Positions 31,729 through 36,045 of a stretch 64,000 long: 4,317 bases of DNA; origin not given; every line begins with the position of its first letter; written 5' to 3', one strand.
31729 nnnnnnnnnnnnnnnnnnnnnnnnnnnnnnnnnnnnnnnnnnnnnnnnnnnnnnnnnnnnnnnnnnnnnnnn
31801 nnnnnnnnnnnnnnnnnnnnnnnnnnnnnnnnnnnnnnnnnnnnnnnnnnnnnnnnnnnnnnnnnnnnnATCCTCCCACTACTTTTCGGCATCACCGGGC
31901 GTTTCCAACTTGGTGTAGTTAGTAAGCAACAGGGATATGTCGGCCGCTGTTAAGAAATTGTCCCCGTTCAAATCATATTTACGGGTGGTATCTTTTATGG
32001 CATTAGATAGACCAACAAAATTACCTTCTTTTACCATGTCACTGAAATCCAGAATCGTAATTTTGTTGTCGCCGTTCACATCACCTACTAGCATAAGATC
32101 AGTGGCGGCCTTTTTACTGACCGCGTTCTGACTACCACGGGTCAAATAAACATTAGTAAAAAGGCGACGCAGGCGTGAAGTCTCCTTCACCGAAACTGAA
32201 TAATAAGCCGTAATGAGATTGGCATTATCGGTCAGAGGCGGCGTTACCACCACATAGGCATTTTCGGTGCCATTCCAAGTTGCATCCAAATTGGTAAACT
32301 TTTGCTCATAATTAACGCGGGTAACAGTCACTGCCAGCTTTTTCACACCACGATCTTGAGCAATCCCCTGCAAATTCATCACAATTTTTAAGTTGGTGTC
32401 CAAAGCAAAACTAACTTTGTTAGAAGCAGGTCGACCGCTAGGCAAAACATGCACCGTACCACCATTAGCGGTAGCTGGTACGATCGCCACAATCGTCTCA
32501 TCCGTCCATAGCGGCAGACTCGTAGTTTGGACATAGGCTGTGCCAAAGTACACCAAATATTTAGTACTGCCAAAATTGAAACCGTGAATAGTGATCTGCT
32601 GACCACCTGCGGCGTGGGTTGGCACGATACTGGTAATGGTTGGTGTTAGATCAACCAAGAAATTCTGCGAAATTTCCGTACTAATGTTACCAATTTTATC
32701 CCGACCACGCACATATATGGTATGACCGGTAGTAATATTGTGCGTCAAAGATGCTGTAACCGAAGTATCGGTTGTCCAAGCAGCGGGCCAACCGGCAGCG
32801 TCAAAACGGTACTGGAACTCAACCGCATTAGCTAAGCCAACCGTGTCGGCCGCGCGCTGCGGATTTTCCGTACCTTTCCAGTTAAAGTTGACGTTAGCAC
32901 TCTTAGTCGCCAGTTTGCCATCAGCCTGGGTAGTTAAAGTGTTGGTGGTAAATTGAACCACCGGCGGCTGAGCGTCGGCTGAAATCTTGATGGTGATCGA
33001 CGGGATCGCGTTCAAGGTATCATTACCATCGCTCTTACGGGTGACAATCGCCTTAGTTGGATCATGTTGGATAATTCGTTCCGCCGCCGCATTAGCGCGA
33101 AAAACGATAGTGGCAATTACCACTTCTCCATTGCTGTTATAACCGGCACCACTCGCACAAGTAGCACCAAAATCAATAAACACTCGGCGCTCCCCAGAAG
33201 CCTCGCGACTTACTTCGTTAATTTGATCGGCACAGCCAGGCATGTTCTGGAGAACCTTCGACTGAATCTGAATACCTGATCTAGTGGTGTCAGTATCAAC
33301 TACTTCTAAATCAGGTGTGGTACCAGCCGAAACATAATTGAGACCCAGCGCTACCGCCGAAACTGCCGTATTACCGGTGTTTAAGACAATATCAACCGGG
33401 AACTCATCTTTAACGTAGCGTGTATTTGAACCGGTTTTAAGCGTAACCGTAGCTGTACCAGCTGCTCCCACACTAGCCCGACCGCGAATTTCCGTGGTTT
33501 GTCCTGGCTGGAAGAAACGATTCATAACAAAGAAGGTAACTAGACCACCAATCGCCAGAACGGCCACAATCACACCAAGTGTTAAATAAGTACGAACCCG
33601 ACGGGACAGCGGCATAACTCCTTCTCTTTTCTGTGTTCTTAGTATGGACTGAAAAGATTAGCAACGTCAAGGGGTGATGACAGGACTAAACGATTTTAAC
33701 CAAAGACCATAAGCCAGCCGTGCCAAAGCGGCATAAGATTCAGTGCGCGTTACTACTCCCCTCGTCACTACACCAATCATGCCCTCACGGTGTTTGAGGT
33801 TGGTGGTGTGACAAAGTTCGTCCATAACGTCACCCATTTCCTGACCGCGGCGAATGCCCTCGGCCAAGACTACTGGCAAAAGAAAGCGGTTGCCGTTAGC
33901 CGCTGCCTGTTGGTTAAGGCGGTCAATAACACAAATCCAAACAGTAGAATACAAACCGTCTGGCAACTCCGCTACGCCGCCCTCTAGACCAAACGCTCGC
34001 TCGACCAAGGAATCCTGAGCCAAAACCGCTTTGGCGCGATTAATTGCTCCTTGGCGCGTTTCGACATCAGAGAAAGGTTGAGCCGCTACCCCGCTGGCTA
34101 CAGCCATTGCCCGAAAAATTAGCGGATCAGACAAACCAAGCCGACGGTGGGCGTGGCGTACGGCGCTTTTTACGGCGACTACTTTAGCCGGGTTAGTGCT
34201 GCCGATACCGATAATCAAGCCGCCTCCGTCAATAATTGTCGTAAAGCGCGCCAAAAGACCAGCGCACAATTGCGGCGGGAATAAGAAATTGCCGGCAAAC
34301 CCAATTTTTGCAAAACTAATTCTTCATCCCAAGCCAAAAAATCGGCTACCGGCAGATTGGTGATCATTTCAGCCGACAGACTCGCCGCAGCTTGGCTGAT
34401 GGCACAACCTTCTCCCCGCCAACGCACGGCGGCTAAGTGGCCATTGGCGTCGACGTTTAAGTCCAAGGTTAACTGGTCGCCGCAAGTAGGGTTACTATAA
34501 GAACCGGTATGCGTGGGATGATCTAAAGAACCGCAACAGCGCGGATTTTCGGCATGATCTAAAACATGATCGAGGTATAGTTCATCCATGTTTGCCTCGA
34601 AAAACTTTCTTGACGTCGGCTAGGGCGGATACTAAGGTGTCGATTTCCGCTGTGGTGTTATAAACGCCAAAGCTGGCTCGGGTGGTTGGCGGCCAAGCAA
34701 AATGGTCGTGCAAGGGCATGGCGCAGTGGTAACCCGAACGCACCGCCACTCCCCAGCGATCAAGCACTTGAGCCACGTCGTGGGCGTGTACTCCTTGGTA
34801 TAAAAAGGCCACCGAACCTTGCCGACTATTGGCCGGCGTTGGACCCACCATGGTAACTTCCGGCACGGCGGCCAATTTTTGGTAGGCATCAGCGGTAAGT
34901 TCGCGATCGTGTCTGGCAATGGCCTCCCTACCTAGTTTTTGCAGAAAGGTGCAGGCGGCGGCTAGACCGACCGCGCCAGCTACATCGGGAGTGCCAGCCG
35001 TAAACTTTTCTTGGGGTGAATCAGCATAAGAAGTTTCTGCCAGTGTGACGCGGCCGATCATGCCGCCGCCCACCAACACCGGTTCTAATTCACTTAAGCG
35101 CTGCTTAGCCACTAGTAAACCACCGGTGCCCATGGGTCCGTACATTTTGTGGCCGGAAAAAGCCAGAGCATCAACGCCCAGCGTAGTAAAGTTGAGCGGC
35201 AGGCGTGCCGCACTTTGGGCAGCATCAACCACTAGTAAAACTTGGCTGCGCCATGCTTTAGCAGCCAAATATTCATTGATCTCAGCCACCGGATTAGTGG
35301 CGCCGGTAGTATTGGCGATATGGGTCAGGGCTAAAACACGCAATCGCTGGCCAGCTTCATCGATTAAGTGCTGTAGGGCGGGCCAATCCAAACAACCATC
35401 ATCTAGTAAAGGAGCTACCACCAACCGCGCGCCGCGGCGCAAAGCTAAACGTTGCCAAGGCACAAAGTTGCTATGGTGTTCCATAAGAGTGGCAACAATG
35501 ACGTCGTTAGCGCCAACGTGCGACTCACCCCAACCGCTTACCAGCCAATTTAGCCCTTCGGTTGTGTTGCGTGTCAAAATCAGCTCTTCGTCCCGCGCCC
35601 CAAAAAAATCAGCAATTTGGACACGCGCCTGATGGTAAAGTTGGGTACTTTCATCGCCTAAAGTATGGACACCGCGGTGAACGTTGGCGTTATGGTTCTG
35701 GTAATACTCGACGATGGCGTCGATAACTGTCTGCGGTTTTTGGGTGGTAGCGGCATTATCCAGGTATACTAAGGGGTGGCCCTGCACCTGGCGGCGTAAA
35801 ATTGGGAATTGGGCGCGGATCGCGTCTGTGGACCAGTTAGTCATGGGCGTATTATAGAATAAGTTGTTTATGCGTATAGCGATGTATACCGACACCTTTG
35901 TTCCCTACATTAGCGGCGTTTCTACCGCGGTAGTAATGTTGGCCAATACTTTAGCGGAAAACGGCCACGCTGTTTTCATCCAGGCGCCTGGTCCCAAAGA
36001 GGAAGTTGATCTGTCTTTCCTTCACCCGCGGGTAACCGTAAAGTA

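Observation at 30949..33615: Second, paralogous dockerin/cohesin gene pair at a separate locus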

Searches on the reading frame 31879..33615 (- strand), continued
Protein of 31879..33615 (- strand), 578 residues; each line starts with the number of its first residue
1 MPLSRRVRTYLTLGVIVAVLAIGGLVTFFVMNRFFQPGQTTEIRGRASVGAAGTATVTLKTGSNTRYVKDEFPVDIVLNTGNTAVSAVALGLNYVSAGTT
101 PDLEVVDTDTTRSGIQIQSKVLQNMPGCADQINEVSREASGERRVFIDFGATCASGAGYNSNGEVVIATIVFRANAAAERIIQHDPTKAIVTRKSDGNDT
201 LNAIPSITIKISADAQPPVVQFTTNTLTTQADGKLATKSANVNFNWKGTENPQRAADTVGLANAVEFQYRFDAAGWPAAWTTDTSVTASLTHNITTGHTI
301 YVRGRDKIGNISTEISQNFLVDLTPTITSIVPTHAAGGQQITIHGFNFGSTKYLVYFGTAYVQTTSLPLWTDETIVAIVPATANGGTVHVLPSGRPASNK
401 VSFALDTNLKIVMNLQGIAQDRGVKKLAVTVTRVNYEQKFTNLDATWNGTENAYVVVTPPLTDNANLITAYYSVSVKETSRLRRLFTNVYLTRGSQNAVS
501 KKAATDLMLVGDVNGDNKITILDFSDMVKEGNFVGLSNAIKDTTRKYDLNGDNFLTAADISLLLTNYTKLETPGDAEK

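Call 47: fold_search(model_id=the predicted structure, library=pdb)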
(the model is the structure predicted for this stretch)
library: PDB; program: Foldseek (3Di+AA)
matches with E <= 10: 1841; with E <= 0.001: 398
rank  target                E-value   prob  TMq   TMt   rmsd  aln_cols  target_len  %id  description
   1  2w1n                  3.1e-10  1.00  0.19  0.41  10.1       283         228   17  cohesin and fibronectin type-III double module construct from the Clostridium perfringens glycoside hydrolase GH84C (released 2009-02-03)
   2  7q60                  1.6e-09  1.00  0.22  0.12  40.1       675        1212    7  Structure of TEV cleaved A2ML1 (A2ML1-TE) (released 2022-04-20)
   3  3kcp_A                2.0e-09  1.00  0.18  0.31  32.5       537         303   11  Crystal structure of interacting Clostridium thermocellum multimodular components (released 2010-02-09)
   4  1cgu_A                4.1e-09  1.00  0.16  0.14  15.9       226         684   20  CATALYTIC CENTER OF CYCLODEXTRIN GLYCOSYLTRANSFERASE DERIVED FROM X-RAY STRUCTURE ANALYSIS COMBINED WITH SITE-DIRECTED (released 1994-01-31)
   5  4jcl                  6.0e-09  1.00  0.17  0.14  15.2       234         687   20  Crystal structure of Alpha-CGT from Paenibacillus macerans at 1.7 Angstrom resolution (released 2014-02-26)
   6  4yfd_A                7.9e-09  1.00  0.16  0.17  17.3       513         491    9  Crystal structure PTP delta Ig1-Fn2 in complex with IL-1RAcP (released 2015-05-06)
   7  6cgt_A                1.0e-08  1.00  0.16  0.14  18.2       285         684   18  HOXA COMPLEX OF CYCLODEXTRIN GLYCOSYLTRANSFERASE MUTANT (released 1998-10-14)
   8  9fls_A                1.0e-08  1.00  0.17  0.26  16.1       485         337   10  CryoEM structure of the fragment-3 (2061-2397) in the grappling hook protein A (GhpA) in the bacterium Aureispira sp.  (released 2024-10-16)
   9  1uks_A                1.1e-08  1.00  0.16  0.14  16.2       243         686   20  Crystal structure of F183L/F259L mutant cyclodextrin glucanotransferase complexed with a pseudo-maltotetraose derived  (released 2004-02-24)
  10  4fl4_L                1.2e-08  1.00  0.17  0.30  29.9       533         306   12  Scaffoldin conformation and dynamics revealed by a ternary complex from the Clostridium thermocellum cellulosome (released 2012-06-27)
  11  3wms                  1.4e-08  1.00  0.16  0.14  16.2       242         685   18  The crystal structure of Y195I mutant alpha-cyclodextrin glycosyltransferase from Paenibacillus macerans (released 2014-11-12)
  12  4fl4_C                1.4e-08  1.00  0.18  0.31  32.0       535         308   12  Scaffoldin conformation and dynamics revealed by a ternary complex from the Clostridium thermocellum cellulosome (released 2012-06-27)
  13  1d7f_A                1.5e-08  1.00  0.16  0.14  16.1       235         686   21  CRYSTAL STRUCTURE OF ASPARAGINE 233-REPLACED CYCLODEXTRIN GLUCANOTRANSFERASE FROM ALKALOPHILIC BACILLUS SP. 1011 DETER (released 2000-03-17)
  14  1tcm_A                1.6e-08  1.00  0.16  0.14  23.2       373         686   13  CYCLODEXTRIN GLYCOSYLTRANSFERASE W616A MUTANT FROM BACILLUS CIRCULANS STRAIN 251 (released 1997-04-21)
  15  1v3k_A                1.8e-08  1.00  0.16  0.14  15.9       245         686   20  Crystal structure of F283Y mutant cyclodextrin glycosyltransferase (released 2004-08-03)
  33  4fl4_I                4.0e-08  1.00  0.17  0.29  31.7       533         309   12  Scaffoldin conformation and dynamics revealed by a ternary complex from the Clostridium thermocellum cellulosome (released 2012-06-27)
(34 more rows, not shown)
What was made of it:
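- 31879..33615 (-): Pair 2 large gene (578 aa): N-terminal TM anchor, cohesin-fold, FN3-like, IPT/TIG, X-like beta-sandwich, dockerin. Foldseek matches to 2w1n (cohesin plus FN3), 3kcp_A (CipA Coh9-X-DocII) and CGTase domain D (call 47).
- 32977..33459 (-): Cohesin-fold domain of the large protein (aa 53-213). Foldseek match to cohesin 6kgc_A, target TM 0.68 (call 47).
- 32650..32964 (-): FN3/Ig-like domain (aa 218-322). Best Foldseek hit is 2w1n, a cohesin plus FN3 double module, E 3e-10 (call 47).
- Closest known: Clostridium perfringens toxin-complex cohesin/dockerin modules. Same: The cohesin is immediately followed by FN3, and this is the best structural hit of the large model (E 3e-10, call 47).
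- The best structural matches of the large model are the C. perfringens cohesin-FN3 construct and the CipA Coh9-X-DocII fragment (call 47).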

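Call 55: search_protein_representatives(alignment_id=A1)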
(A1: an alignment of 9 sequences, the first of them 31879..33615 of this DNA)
Query: 9 sequences, 579 profile positions. Proteins with E-value up to 0.001 (for the whole library): 11630; up to 1e-10: 3444; up to 1e-30: 494. The best 150 are listed.
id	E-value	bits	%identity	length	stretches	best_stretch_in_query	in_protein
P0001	2.1e-289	977.2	-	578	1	1-579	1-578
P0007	2.0e-258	874.9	-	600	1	1-579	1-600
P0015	7.6e-188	641.9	-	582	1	3-576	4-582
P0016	1.3e-172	591.5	-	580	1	1-578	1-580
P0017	5.5e-159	546.6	-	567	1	19-578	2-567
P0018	4.7e-156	536.9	-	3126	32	279-387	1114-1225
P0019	9.9e-152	522.6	-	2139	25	325-396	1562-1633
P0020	9.0e-151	519.5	-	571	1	36-577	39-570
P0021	2.3e-144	498.3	-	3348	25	320-398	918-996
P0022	1.6e-140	485.6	-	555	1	13-578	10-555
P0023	1.5e-138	479.1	-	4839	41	323-462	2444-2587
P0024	1.5e-137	475.8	-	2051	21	324-405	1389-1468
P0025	7.0e-136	470.3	-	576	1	11-578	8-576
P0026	5.9e-131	454.0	-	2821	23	325-394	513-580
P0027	5.6e-130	450.8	-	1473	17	325-394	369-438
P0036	1.3e-122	426.4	-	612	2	64-576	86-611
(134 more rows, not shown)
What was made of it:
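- Tried and rejected: The exhaustive profile search was needed to see about 25 family clusters (call 55).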

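Call 59: find_related_loci(query=A1, collection=metagenome_contigs, flank=5000)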
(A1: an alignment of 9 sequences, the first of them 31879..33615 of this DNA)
Query A1 (578 aa) in metagenome_contigs; peptide patterns used: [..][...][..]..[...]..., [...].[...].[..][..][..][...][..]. (x = any residue, [..] = any of these).
172 stretches matched a pattern, but none encodes a relative of the query by tblastn (E <= 1e-3).

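Call 60: find_encoding_contigs(protein=P0015, flank=8000, max_places=3)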
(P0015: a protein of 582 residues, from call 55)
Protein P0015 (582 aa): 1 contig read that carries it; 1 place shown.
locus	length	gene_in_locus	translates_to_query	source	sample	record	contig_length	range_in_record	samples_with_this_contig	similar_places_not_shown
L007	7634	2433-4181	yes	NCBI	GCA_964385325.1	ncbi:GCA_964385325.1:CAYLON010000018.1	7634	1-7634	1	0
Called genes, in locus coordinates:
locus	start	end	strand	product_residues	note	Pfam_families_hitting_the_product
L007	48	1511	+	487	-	PF00041:fn3 (weak), PF16656:Pur_ac_phosph_N, PF19077:Big_13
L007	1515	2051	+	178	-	-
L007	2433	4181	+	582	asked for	PF01833:TIG, PF00404:Dockerin_1 (weak)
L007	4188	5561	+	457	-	-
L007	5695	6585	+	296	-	-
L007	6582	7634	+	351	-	?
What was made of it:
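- The pair 1 orthologue P0015 keeps the fn3-178aa-large-small-296aa synteny (call 60).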

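Call 61: find_encoding_contigs(protein=P0022, flank=6000, max_places=2)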
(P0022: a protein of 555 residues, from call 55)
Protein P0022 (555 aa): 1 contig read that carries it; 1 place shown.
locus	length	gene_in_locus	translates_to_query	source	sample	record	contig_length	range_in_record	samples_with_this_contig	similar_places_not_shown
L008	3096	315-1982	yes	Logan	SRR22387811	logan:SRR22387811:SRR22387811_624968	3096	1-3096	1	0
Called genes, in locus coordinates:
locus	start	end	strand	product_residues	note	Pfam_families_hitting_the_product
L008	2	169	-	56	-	?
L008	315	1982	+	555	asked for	PF01833:TIG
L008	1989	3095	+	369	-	?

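Call 62: find_encoding_contigs(protein=P0020, flank=6000, max_places=2)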
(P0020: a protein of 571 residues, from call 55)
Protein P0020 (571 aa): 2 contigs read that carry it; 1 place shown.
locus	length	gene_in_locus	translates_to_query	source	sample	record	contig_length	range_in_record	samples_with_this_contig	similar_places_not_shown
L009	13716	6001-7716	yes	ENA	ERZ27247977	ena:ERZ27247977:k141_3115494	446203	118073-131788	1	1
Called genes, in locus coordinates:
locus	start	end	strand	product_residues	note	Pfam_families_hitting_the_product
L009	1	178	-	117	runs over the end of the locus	PF05635:23S_rRNA_IVP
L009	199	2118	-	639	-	PF00012:HSP70, PF06723:MreB_Mbl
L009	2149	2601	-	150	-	PF01025:GrpE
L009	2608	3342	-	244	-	PF01628:HrcA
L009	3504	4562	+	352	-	PF00963:Cohesin, PF19077:Big_13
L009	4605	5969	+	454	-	PF01229:Glyco_hydro_39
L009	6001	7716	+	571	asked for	PF01833:TIG, PF13499:EF-hand_7 (faint)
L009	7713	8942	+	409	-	PF17936:Big_6 (faint), PF19077:Big_13 (weak)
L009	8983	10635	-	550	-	PF01554:MatE (faint), PF03023:MurJ, PF01943:Polysacc_synt (weak), PF13440:Polysacc_synt_3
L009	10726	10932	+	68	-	PF01649:Ribosomal_S20p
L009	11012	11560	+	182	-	PF05137:PilN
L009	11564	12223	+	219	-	PF04350:PilO (faint)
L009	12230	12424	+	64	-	-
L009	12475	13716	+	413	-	PF16656:Pur_ac_phosph_N (weak)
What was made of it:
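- One relative's locus has a GH39 gene and a further Pfam-positive cohesin protein next to the cassette (L009, call 62). A distant relative (L009) has PilN and PilO about 3 kb away (call 62).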

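Call 63: find_encoding_contigs(protein=P0036, flank=6000, max_places=2)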
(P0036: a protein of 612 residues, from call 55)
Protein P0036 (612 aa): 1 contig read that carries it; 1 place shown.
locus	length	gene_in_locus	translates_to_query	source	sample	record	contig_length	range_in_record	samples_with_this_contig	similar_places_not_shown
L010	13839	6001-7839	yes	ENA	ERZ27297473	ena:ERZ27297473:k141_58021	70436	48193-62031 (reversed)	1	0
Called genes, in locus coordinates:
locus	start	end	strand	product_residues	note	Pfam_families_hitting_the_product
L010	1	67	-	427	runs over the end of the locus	PF00890:FAD_binding_2 (weak), PF01266:DAO, PF01593:Amino_oxidase, PF03486:HI0933_like (faint), PF13450:NAD_binding_8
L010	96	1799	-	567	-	-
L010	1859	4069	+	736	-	PF10060:DUF2298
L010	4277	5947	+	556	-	PF07497:Rho_RNA_bind, PF00006:ATP-synt_ab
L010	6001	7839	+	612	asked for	-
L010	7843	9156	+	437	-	PF19077:Big_13 (weak)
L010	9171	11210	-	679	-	PF00391:PEP-utilizers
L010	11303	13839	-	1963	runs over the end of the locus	-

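Call 78: search_protein_families(library=ncbifam, proteins=[window:31879-33615:-], max_evalue=5)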
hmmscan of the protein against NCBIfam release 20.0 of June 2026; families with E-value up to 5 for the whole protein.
window:31879-33615:- (578 aa): 2 families
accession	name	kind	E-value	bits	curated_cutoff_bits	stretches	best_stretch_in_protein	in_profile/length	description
NF047446.1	barrel_OmpL47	domain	0.059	13.8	40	1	286-320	33-67/68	OmpL47-type beta-barrel domain-containing protein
NF038154.3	lanthi_III_a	subfamily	0.29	11.8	22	1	411-432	3-31/41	class III lanthipeptide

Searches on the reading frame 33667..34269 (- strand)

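Call 9: search_protein_families(library=pfam, proteins=[window:33667-34269:-], max_evalue=0.01)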
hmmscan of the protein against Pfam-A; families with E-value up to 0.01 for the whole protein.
window:33667-34269:- (200 aa): 1 family
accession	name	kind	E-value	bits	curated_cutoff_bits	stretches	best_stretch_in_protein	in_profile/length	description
PF01931.24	NTPase_I-T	-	1.7e-42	145.5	25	1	23-186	1-157/162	Protein of unknown function DUF84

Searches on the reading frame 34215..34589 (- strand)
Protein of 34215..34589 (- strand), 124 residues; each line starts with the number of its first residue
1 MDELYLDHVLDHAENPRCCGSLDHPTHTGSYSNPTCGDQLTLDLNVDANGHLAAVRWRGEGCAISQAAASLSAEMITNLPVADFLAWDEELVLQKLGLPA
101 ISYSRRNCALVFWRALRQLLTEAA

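Call 9: search_protein_families(library=pfam, proteins=[window:34215-34589:-], max_evalue=0.01)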
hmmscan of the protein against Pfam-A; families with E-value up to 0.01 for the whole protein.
window:34215-34589:- (124 aa): 1 family
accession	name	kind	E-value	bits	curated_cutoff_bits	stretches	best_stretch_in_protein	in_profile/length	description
PF01592.21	NifU_N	-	2e-20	73.6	22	1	5-110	2-107/127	NifU-like N terminal domain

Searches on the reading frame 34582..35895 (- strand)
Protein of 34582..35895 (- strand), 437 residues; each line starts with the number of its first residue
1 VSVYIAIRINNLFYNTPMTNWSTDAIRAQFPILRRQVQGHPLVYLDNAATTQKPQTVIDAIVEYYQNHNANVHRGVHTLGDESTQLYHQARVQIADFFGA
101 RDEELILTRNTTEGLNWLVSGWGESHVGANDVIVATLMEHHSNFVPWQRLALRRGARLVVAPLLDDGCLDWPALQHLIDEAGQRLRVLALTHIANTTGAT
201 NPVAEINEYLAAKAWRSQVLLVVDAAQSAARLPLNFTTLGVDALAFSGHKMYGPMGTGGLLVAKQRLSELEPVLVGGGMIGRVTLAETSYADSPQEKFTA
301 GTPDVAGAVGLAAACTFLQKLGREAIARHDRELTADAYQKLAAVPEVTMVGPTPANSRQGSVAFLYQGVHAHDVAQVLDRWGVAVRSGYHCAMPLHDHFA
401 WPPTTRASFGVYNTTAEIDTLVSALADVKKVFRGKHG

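Call 9: search_protein_families(library=pfam, proteins=[window:34582-35895:-], max_evalue=0.01)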
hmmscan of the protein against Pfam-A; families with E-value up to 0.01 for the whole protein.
window:34582-35895:- (437 aa): 2 families
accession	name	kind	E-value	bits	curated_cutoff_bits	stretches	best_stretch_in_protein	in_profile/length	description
PF00266.25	Aminotran_5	-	9e-121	403.8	21.5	1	43-421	1-371/371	Aminotransferase class-V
PF00155.27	Aminotran_1_2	-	0.0003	20.5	19.7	1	53-226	18-187/361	Aminotransferase class I and II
